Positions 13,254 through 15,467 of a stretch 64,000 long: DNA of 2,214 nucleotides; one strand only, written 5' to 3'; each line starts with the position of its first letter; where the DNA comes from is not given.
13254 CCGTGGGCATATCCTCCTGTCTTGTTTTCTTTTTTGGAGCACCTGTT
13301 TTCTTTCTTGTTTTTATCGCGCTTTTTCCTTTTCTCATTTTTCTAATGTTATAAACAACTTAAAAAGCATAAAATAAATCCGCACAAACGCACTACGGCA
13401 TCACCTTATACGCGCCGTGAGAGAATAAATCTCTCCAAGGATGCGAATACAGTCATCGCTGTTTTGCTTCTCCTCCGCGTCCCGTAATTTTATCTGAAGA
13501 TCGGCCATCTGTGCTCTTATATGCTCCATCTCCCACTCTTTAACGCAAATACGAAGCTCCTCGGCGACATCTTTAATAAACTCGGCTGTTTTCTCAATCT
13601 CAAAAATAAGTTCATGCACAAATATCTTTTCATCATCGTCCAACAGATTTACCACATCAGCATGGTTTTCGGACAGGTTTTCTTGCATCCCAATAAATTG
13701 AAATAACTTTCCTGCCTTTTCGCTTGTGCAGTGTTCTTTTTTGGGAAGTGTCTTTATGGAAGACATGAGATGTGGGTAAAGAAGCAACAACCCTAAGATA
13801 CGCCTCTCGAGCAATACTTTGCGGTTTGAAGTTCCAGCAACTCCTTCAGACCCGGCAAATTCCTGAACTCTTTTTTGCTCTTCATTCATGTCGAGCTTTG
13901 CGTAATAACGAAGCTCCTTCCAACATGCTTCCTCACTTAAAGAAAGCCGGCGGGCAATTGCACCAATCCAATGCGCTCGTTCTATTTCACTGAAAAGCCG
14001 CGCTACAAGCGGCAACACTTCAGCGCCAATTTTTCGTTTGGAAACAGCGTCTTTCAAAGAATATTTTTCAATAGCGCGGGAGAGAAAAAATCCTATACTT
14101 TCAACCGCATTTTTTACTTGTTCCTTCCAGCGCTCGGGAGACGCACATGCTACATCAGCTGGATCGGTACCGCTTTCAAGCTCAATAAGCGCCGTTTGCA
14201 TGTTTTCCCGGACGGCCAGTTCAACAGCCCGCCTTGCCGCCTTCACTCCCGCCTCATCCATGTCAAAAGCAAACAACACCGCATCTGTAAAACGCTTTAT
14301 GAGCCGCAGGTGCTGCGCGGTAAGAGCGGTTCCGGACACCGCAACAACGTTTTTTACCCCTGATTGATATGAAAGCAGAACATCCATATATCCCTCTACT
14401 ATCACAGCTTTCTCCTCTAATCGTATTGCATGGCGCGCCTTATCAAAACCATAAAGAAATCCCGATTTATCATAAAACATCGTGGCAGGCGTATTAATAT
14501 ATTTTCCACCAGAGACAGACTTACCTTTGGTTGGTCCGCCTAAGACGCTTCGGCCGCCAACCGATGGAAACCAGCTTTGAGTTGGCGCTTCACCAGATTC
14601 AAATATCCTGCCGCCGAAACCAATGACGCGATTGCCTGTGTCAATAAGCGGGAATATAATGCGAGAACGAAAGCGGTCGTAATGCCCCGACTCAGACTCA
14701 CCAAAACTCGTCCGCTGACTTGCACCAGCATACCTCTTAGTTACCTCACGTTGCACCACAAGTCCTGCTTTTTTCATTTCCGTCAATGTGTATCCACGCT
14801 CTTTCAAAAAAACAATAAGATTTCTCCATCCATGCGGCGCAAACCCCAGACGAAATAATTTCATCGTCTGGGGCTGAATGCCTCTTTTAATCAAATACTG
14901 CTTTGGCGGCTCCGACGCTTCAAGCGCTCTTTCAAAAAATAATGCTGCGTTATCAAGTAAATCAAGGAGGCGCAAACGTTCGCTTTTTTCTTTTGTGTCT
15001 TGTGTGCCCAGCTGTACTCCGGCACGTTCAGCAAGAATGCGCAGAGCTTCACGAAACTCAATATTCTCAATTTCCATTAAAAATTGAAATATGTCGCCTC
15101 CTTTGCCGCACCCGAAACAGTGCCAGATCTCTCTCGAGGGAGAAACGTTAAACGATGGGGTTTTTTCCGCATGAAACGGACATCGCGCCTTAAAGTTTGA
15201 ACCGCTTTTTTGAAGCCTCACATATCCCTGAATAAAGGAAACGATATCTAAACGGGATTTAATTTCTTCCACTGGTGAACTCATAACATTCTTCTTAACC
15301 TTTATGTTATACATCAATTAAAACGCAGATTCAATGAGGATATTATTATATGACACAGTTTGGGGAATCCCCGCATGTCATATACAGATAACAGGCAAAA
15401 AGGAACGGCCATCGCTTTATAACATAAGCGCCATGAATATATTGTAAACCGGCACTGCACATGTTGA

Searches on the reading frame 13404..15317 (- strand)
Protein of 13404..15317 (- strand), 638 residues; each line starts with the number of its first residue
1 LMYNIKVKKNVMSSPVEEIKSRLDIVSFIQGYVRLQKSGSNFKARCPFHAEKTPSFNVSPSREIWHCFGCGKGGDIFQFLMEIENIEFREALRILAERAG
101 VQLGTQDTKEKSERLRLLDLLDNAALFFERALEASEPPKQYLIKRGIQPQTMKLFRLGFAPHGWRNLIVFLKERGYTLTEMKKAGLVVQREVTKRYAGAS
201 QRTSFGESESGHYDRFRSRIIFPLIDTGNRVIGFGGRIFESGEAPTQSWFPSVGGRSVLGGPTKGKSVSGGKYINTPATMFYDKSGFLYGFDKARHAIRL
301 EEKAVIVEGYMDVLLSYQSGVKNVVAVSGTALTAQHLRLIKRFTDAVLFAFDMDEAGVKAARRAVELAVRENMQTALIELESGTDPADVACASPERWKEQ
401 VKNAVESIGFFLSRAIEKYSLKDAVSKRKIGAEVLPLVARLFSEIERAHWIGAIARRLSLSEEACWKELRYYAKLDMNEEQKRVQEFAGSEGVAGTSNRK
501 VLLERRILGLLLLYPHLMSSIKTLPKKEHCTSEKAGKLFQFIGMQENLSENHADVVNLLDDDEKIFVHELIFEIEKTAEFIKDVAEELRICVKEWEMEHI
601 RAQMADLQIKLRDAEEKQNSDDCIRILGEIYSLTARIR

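Call 30: search_protein_families(library=pfam, proteins=[window:13404-15317:-], max_evalue=0.0001)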
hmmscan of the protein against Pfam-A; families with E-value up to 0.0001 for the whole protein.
window:13404-15317:- (638 aa): 7 families
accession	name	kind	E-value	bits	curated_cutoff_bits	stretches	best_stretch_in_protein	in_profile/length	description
PF01807.25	Zn_ribbon_DnaG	-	1.1e-35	121.7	24.9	1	15-105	5-95/98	CHC2 zinc finger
PF08275.17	DNAG_N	-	2.6e-28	99.1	26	1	127-243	1-102/128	DNA primase catalytic core, N-terminal domain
PF13155.12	Toprim_2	-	2.1e-18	66.9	22.1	1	305-389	1-87/88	Toprim-like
PF13662.12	Toprim_4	-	5.4e-17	62.2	25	1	303-372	2-78/85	Toprim domain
PF01751.28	Toprim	-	1.1e-10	41.9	23.1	1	304-367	2-79/96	Toprim domain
PF13362.12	Toprim_3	-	2.9e-07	31.3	27.2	1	304-392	2-91/95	Toprim domain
PF10410.14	DnaB_bind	-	2.3e-06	28.2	20.6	1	410-463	3-56/56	DnaB-helicase binding domain of primase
